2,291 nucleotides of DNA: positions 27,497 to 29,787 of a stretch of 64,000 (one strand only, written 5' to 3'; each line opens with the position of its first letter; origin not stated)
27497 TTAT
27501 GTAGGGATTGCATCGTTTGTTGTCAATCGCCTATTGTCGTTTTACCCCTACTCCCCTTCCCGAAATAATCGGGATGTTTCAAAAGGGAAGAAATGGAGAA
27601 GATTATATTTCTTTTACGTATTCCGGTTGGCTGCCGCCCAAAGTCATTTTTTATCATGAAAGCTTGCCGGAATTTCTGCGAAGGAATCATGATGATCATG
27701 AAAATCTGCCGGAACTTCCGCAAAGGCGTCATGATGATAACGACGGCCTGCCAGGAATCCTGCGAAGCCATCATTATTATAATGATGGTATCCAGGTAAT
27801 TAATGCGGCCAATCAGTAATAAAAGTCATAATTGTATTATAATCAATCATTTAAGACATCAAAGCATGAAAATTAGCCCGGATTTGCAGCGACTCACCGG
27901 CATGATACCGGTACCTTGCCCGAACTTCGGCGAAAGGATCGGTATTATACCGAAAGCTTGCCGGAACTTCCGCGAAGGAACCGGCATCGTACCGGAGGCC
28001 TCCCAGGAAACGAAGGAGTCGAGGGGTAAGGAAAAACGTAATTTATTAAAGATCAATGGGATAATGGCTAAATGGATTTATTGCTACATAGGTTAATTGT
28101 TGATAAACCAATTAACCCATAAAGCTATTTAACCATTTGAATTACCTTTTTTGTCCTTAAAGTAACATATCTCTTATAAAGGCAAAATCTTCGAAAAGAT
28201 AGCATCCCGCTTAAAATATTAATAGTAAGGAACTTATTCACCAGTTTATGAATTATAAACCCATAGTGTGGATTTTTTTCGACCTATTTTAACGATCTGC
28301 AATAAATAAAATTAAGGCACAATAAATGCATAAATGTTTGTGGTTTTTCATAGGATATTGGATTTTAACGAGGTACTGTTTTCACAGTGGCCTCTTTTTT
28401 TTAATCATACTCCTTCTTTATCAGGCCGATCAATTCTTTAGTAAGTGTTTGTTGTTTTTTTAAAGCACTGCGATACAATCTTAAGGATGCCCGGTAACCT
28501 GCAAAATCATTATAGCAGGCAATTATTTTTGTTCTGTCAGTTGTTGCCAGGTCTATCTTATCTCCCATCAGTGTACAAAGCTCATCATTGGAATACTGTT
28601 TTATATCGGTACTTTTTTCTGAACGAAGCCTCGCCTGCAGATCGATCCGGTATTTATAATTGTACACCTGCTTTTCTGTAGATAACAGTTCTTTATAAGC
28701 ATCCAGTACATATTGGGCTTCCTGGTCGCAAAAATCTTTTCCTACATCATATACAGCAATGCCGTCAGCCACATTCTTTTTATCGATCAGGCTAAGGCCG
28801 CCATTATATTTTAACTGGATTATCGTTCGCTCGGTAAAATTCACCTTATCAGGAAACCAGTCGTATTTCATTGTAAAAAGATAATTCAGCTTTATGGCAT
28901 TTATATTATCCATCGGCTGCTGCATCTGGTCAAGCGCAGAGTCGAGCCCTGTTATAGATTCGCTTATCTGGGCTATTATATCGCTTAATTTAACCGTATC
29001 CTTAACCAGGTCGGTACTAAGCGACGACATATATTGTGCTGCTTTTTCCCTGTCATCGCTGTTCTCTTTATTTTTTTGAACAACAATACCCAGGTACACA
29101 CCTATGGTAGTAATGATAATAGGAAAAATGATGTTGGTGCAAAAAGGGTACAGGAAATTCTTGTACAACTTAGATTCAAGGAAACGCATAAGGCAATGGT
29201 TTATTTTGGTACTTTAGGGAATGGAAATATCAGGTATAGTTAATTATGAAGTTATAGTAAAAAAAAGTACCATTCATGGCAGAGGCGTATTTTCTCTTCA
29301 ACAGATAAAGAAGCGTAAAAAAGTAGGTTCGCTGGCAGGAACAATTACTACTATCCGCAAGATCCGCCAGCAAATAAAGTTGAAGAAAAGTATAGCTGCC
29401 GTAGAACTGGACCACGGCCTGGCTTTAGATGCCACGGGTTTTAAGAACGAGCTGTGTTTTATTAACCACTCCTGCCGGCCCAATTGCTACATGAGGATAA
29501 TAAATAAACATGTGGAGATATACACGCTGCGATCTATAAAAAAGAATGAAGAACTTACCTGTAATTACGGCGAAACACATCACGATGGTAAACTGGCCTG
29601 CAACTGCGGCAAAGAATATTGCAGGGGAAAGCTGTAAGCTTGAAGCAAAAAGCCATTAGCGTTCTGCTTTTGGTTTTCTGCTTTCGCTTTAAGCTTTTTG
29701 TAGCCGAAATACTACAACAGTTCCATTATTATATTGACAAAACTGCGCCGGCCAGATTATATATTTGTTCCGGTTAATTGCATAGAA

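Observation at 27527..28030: In-phase 42-bp tandem array of paired mini-hairpins with compensatory substitutions inside a 1.06-kb gene-free gap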

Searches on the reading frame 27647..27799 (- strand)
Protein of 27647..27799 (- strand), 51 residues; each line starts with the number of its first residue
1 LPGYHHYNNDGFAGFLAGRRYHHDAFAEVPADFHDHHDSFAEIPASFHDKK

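Call 14: search_protein_families(library=pfam, max_evalue=1, proteins=[window:27647-27799:-])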
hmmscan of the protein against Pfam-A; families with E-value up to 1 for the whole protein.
seq(51 aa): 1 family
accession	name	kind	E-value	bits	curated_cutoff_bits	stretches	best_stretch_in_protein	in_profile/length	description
PF23528.1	Microp_apicomplexa_15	-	0.16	12.6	27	0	20-36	41-57/69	Apicomplexa microprotein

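Call 79: search_protein_representatives(alignment_id=A3)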
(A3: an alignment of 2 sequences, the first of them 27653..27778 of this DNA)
Query: 2 sequences, 42 profile positions. Proteins with E-value up to 0.001 (for the whole library): 6; up to 1e-10: 1; up to 1e-30: 0. The best 6 are listed.
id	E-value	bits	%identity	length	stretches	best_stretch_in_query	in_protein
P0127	2.7e-12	62.7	-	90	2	1-40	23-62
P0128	1.5e-08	50.6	-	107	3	2-39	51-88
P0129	3.2e-06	43.2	-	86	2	10-40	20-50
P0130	3.3e-06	43.2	-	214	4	3-40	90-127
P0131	9.8e-06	41.7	-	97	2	1-40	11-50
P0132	6.9e-05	39.0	-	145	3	2-39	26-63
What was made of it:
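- Tried and rejected: The later full-HMMER profile search did succeed (call 79).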

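Call 81: find_encoding_contigs(protein=P0127, flank=6000, max_places=6)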
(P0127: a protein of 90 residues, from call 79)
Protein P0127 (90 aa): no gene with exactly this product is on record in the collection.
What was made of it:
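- Tried and rejected: P0127, the best protein hit (NCBI), could not be located on DNA (call 81).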

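Call 82: list_cluster_members(proteins=[P0127, P0129, P0131, P0128, P0130, P0132])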
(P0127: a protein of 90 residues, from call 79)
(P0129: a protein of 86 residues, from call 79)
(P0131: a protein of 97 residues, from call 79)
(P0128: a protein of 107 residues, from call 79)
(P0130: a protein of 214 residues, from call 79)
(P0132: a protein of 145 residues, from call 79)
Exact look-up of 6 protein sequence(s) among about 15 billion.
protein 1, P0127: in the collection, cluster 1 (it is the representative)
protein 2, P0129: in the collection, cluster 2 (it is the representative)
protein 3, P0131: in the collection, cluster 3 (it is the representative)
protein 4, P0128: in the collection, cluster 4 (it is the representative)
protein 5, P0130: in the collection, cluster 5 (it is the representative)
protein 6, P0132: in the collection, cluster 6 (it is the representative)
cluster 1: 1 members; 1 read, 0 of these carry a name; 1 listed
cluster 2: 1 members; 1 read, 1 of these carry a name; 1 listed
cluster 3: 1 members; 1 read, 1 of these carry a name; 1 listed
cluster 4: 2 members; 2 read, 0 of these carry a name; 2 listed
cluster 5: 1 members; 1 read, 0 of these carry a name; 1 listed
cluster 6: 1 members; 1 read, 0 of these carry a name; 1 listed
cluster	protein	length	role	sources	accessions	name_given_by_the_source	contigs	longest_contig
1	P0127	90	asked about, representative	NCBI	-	-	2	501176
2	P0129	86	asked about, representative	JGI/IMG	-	hypothetical protein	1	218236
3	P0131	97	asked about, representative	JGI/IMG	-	hypothetical protein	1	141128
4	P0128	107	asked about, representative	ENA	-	-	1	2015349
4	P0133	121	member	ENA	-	-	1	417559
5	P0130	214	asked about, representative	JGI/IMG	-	-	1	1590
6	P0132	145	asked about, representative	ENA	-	-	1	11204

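Call 83: find_encoding_contigs(protein=P0129, flank=8000, max_places=4)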
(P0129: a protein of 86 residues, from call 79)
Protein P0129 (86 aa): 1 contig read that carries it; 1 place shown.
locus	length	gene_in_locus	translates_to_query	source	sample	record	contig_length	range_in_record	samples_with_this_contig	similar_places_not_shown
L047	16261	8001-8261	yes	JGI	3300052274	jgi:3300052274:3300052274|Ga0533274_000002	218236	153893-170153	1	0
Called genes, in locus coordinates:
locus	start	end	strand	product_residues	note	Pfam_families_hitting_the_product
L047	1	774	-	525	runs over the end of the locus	PF02874:ATP-synt_ab_N, PF00006:ATP-synt_ab, PF00306:ATP-synt_ab_C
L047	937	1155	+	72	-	-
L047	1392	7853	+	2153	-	PF07504:FTP (weak), PF02128:Peptidase_M36, PF20773:InhA-like_MAM, PF13927:Ig_3 (faint), PF01483:P_proprotein (faint), PF18962:Por_Secre_tail (weak)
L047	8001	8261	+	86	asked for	-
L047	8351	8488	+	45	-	-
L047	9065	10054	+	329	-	PF00892:EamA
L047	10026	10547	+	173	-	PF01741:MscL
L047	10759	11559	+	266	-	PF02616:SMC_ScpA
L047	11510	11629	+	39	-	-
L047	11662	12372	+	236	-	PF02678:Pirin, PF17954:Pirin_C_2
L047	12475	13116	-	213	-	PF13645:YkuD_2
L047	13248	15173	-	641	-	PF13292:DXP_synthase_N, PF00456:Transketolase_N (faint), PF00676:E1_dh, PF02779:Transket_pyr, PF02780:Transketolase_C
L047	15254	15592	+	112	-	-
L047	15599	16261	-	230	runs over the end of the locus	PF01551:Peptidase_M23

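Call 84: find_encoding_contigs(protein=P0131, flank=8000, max_places=4)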
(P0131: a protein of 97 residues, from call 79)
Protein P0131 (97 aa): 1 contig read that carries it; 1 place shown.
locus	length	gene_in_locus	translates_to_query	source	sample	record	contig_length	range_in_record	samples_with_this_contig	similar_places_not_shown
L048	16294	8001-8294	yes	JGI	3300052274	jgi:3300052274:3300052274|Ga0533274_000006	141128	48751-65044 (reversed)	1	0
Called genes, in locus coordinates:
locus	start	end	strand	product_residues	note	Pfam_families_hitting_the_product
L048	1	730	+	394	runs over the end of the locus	PF13450:NAD_binding_8, PF03275:GLF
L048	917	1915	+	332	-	PF00535:Glycos_transf_2, PF13641:Glyco_tranf_2_3 (weak)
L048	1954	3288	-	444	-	-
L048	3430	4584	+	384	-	PF13477:Glyco_trans_4_2, PF13439:Glyco_transf_4, PF13579:Glyco_trans_4_4, PF00534:Glycos_transf_1, PF20706:GT4-conflict (weak), PF13692:Glyco_trans_1_4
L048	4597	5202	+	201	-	PF17836:PglD_N, PF25087:GMPPB_C (faint), PF00132:Hexapep, PF14602:Hexapep_2 (weak)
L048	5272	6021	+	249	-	PF05050:Methyltransf_21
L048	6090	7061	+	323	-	PF01073:3Beta_HSD, PF01370:Epimerase, PF02719:Polysacc_synt_2, PF04321:RmlD_sub_bind, PF05368:NmrA, PF07993:NAD_binding_4 (faint), PF13460:NAD_binding_10, PF16363:GDP_Man_Dehyd, +1 more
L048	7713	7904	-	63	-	-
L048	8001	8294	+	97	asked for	-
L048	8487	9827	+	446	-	PF00072:Response_reg, PF00158:Sigma54_activat, PF14532:Sigma54_activ_2, PF00004:AAA (weak), PF07724:AAA_2, PF07728:AAA_5 (weak), PF25601:AAA_lid_14, PF02954:HTH_8, +1 more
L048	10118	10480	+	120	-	PF24722:DUF7674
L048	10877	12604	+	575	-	PF03814:KdpA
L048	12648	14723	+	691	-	PF00122:E1-E2_ATPase, PF00702:Hydrolase, PF08282:Hydrolase_3 (faint)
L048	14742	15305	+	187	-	PF02669:KdpC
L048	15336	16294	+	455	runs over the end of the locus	PF07642:BBP2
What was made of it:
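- On REP/BIME: Two loci in the related metagenome (calls 83, 84).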

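Call 102: find_encoding_contigs(protein=P0128, flank=5000, max_places=3)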
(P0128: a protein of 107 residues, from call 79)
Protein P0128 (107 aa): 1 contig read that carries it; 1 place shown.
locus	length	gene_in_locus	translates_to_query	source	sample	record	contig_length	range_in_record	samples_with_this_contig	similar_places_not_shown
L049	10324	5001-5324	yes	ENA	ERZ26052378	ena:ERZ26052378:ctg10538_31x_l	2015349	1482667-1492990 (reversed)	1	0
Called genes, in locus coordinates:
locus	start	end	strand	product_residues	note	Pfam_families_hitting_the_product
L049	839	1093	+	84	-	-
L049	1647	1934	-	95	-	-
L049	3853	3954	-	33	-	-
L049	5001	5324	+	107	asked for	-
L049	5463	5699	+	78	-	-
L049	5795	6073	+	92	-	-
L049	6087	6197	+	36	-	-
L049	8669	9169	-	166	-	-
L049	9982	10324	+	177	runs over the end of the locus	-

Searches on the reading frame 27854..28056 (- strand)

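Call 14: search_protein_families(library=pfam, max_evalue=1, proteins=[window:27859-28056:-, window:27854-28042:-])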
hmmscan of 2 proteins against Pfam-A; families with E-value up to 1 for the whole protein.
window:27859-28056:- (65 aa): 0 families

seq(63 aa): 1 family
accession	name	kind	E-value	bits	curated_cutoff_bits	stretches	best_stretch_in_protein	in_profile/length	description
PF22039.1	HUTI_composite_bact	-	0.082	13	25.5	0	35-44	14-23/26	Imidazolonepropionase-like composite domain, bacteria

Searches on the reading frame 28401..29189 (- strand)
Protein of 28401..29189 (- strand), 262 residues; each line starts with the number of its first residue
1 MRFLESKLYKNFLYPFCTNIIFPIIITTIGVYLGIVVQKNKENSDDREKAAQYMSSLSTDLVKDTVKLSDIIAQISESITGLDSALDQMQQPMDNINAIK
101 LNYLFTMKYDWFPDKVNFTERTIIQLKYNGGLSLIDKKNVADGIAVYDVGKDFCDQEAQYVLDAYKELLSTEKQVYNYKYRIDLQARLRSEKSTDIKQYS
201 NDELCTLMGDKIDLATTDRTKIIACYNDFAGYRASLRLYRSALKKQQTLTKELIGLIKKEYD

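Call 12: find_encoding_contigs(protein=window:28401-29189:-, flank=6000, max_places=10)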
Protein window:28401-29189:- (262 aa): no gene with exactly this product is on record in the collection.

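Call 14: search_protein_families(library=pfam, max_evalue=1, proteins=[window:28401-29189:-])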
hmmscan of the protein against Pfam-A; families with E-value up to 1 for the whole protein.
window:28401-29189:- (262 aa): 3 families
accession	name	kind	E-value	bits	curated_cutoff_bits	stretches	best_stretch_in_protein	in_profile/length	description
PF19578.4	DUF6090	-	0.019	15.2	23.5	1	24-119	2-99/182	Family of unknown function (DUF6090)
PF22342.1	T3SS_CopN_3rd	-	0.057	14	27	1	200-248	43-90/99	T3SS, Low calcium response E, third helical domain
PF01286.23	XPA_N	-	0.11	12.9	27.1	1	2-17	10-25/32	XPA protein N-terminal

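Call 25: find_homologous_proteins(query=window:28401-29189:-, max_evalue=0.00001)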
Query window:28401-29189:- (262 aa): 5 proteins with E <= 0.00001 among 783 candidates.
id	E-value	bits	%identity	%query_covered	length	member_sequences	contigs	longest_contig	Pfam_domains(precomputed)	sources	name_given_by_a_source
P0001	2.2e-166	569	100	100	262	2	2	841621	-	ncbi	-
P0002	3.8e-74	268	52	98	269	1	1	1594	-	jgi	jgi:hypothetical protein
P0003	9.5e-68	247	48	91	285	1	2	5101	-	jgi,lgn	jgi:hypothetical protein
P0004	6.7e-66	241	51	90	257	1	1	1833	-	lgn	-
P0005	2.2e-65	239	46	97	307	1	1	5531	-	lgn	-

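Call 26: find_encoding_contigs(protein=P0001, flank=10000, max_places=10)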
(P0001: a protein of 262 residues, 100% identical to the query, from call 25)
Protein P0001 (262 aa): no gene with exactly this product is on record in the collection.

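Call 27: find_encoding_contigs(protein=P0003, flank=10000, max_places=10)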
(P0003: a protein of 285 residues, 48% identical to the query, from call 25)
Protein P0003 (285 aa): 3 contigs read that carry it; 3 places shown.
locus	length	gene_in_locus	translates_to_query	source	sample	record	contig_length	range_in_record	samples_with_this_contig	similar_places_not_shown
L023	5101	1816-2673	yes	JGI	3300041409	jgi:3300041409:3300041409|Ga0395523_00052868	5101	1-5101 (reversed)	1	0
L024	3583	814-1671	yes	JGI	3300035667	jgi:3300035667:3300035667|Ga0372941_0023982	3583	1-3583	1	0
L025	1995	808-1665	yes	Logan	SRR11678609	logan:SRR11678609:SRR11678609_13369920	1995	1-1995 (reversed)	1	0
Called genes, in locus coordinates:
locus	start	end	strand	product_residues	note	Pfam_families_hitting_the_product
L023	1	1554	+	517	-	?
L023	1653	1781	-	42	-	-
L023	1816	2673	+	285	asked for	-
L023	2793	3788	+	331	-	-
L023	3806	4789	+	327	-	-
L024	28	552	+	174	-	PF17660:BTRD1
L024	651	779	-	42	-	-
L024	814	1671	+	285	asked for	-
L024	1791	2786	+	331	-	-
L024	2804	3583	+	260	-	?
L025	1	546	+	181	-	?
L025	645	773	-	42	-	-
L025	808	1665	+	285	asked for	-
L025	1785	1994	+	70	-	?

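Call 28: find_encoding_contigs(protein=P0005, flank=10000, max_places=10)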
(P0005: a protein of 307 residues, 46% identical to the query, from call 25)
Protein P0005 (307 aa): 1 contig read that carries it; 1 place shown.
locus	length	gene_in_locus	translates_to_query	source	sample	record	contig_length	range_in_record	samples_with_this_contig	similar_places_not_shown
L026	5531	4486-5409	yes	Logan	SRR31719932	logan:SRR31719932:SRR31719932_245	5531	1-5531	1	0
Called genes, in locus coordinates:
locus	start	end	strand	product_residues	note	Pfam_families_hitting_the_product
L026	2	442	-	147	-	?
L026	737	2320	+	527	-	PF01055:Glyco_hydro_31_2nd, PF21365:Glyco_hydro_31_3rd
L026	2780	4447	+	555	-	PF02463:SMC_N (weak), PF11398:DUF2813 (faint), PF13175:AAA_15, PF13304:AAA_21, PF20469:OLD-like_TOPRIM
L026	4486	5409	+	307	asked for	-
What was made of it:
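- Tried and rejected: Synteny through the 262-aa gene: its homologues lie in other contexts (calls 25-28).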

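Call 38: search_protein_families(library=pfam, max_evalue=1, proteins=[L024:28-552:+])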
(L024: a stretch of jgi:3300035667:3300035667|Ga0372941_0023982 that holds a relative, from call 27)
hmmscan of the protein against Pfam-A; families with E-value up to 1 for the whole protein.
L024:28-552:+ (174 aa): 1 family
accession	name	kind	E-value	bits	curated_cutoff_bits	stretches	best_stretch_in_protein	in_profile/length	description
PF17660.6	BTRD1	-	7.2e-28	96.7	23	3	128-174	3-49/50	Polyglycine hydrolase-like, structural repeat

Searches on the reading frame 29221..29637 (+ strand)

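Call 14: search_protein_families(library=pfam, max_evalue=1, proteins=[window:29221-29637:+])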
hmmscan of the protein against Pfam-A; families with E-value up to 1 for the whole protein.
window:29221-29637:+ (138 aa): 2 families
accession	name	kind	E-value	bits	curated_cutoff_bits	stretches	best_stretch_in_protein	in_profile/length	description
PF00856.33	SET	-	1.2e-18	67.9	22.4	1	20-117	1-105/105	SET domain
PF21549.2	PRDM2_PR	-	0.0054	16.9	27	1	14-120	6-116/123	PR domain zinc finger protein 2, PR domain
